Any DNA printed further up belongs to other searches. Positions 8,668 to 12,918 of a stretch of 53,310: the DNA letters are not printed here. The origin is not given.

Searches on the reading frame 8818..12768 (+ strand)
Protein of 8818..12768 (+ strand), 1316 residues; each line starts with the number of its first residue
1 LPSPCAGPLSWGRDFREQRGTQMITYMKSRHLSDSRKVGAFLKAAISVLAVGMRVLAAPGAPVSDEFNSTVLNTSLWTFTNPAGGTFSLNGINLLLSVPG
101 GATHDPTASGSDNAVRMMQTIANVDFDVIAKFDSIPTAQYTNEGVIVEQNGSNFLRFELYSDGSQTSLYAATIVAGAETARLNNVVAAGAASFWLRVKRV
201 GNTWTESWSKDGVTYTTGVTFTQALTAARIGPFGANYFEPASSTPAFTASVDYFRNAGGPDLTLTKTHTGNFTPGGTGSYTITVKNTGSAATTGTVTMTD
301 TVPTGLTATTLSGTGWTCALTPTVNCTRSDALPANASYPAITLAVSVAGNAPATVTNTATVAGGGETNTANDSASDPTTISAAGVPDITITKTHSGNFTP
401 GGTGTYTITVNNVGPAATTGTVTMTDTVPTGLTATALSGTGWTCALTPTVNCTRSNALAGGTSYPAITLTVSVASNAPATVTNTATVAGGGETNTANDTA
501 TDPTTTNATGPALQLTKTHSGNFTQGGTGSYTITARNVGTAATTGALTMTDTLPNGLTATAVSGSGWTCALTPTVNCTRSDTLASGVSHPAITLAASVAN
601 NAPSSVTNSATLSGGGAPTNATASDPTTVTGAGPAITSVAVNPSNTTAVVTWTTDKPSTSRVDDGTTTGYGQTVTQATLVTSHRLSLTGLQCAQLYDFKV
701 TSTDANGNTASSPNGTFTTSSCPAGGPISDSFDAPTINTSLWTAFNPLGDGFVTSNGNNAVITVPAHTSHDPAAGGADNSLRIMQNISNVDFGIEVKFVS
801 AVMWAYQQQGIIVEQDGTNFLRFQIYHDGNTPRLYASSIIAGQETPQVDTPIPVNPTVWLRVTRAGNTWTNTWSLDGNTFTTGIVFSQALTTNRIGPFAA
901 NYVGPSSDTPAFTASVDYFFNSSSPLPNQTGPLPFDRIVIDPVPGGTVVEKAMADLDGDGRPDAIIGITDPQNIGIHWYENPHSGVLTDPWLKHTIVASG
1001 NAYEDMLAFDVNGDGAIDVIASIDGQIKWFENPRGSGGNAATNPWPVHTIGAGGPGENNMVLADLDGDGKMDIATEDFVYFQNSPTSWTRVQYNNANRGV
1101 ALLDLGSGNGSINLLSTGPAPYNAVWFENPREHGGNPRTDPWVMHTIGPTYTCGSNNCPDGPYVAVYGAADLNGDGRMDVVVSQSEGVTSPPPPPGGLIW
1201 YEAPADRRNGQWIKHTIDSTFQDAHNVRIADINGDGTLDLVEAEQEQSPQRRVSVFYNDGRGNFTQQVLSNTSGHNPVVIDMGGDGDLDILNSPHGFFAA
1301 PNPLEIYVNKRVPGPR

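Call 64: search_protein_families(library=pfam, proteins=[window:8818-12768:+], max_evalue=0.0001)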
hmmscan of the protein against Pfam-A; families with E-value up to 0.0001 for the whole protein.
window:8818-12768:+ (1316 aa): 5 families
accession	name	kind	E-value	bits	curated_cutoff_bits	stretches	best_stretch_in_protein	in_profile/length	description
PF13517.12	FG-GAP_3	-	8.2e-28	97.2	26.9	3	1010-1074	1-60/61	FG-GAP-like repeat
PF07081.18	DUF1349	-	4.7e-14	52.9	32.4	1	781-900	40-160/179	Protein of unknown function (DUF1349)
PF01839.29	FG-GAP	-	1.5e-10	41.2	22.1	0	1169-1183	7-21/37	FG-GAP repeat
PF25564.1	DUF7933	-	2.6e-05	24.6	26.5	0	264-373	3-112/123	Domain of unknown function (DUF7933)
PF12256.14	TcdB_toxin_midN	-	3.1e-05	23.8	24.8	0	1211-1243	15-46/181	Insecticide toxin TcdB middle/N-terminal region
